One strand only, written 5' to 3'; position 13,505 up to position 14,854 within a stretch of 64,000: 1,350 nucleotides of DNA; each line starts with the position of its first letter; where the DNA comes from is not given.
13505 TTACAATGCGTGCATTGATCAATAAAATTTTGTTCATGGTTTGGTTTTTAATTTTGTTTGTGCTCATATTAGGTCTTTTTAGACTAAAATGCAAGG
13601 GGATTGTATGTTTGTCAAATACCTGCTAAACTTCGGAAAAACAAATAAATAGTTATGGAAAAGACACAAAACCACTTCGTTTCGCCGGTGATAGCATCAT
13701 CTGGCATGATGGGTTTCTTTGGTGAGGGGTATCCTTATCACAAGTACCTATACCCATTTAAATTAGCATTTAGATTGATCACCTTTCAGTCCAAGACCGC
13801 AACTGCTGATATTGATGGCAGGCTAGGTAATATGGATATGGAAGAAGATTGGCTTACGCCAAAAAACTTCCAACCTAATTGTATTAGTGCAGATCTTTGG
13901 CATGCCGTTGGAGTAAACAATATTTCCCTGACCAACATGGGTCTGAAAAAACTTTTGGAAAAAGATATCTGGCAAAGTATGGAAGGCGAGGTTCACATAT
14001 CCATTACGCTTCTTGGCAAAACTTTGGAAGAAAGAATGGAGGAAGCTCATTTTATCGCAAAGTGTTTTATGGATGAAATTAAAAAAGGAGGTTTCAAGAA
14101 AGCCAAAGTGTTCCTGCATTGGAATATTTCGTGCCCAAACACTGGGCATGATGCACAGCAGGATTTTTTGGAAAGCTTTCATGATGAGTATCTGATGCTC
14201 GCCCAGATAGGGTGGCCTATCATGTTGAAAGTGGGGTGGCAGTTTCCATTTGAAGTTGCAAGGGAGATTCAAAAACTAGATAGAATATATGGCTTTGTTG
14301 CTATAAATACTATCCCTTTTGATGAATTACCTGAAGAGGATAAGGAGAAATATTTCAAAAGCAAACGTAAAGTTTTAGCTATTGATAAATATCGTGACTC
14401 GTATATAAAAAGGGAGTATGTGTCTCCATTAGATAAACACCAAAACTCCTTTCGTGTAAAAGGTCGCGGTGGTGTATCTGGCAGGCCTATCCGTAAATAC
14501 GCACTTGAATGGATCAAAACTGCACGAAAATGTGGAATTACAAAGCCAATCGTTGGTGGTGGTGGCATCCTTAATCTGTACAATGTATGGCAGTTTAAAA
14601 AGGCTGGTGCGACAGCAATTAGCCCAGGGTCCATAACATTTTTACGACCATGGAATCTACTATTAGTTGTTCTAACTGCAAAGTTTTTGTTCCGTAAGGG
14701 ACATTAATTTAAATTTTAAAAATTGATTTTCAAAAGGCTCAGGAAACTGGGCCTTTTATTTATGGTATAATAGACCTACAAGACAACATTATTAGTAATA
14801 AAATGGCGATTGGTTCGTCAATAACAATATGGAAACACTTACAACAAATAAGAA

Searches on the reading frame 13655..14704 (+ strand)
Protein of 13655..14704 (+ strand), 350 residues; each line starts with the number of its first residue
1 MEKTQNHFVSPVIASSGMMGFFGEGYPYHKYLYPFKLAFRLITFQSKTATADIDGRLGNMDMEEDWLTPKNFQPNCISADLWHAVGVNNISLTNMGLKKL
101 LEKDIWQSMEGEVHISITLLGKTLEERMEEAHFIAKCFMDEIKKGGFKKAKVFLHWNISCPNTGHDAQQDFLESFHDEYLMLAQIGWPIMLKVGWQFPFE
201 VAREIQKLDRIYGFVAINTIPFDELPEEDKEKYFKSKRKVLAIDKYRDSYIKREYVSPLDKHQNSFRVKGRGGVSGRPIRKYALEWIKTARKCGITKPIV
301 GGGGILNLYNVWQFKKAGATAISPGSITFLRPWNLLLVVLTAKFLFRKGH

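Call 83: search_protein_families(library=pfam, proteins=[window:13655-14704:+], max_evalue=0.00001)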
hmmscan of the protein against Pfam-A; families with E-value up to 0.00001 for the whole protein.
window:13655-14704:+ (350 aa): 1 family
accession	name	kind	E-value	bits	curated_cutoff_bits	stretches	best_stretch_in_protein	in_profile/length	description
PF01180.27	DHO_dh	-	2e-11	44.1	27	1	268-327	211-271/291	Dihydroorotate dehydrogenase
